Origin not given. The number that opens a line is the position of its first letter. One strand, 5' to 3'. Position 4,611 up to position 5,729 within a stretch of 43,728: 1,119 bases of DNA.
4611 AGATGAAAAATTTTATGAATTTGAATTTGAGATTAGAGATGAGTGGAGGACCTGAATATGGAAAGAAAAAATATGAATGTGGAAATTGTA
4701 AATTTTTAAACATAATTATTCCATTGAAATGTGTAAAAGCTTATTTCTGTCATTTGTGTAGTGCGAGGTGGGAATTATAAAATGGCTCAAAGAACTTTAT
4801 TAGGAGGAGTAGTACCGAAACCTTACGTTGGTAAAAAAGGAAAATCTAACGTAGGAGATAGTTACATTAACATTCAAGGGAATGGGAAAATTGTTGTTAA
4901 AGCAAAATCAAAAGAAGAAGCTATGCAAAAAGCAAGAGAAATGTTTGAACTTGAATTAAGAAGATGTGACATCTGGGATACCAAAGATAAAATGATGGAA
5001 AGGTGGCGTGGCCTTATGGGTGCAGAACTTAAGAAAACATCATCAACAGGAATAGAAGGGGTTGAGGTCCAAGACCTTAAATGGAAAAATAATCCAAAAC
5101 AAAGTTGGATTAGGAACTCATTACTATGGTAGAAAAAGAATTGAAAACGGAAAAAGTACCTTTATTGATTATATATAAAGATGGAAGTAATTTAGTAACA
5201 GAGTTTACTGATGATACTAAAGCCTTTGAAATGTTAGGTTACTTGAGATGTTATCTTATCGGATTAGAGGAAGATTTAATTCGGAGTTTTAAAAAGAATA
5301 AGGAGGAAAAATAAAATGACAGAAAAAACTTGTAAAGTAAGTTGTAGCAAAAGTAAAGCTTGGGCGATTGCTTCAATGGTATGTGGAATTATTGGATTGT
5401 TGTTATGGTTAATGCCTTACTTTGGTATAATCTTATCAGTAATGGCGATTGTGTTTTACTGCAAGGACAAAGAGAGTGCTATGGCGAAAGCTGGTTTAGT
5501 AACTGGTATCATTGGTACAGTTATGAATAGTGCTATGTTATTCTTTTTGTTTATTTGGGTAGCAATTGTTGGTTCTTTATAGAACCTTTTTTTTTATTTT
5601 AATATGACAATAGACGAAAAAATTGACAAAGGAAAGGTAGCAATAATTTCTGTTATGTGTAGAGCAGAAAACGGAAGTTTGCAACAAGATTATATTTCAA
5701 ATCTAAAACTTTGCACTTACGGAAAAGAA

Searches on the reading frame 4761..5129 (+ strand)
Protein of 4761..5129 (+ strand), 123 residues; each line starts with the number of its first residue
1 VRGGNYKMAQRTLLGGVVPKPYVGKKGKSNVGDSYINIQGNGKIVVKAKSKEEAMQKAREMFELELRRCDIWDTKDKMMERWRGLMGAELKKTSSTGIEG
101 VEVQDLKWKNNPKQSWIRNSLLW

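Call 122: search_protein_families(library=phrogs, proteins=[window:4761-5129:+], max_evalue=0.01)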
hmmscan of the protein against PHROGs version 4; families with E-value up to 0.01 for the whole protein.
window:4761-5129:+ (123 aa): 1 family
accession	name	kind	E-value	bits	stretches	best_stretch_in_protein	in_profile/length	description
phrog_19202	-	unknown function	0.0005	21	1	25-62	9-44/61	-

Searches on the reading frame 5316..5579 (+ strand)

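Call 97: search_protein_families(library=pfam, proteins=[window:5316-5579:+], max_evalue=1)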
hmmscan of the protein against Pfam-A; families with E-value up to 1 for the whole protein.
window:5316-5579:+ (88 aa): 6 families
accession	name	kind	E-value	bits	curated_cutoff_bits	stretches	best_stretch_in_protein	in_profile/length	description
PF13828.11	DUF4190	-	3.7e-09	36.6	35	1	17-70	2-58/62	Domain of unknown function (DUF4190)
PF07331.16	TctB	-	0.0072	16.9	29.1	1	14-81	68-130/137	Tripartite tricarboxylate transporter TctB family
PF21954.1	TUNAR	-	0.055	13.8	27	1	53-82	17-46/48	TUNAR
PF03918.19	CcmH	-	0.15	11.7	25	1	28-58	97-127/143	Cytochrome C biogenesis protein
PF00599.22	Flu_M2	-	0.16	12.5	25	1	3-34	14-44/97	Influenza Matrix protein (M2)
PF25667.1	ASFV_P17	-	0.21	12.1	27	1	6-58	19-72/117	African swine fever virus minor capsid protein p17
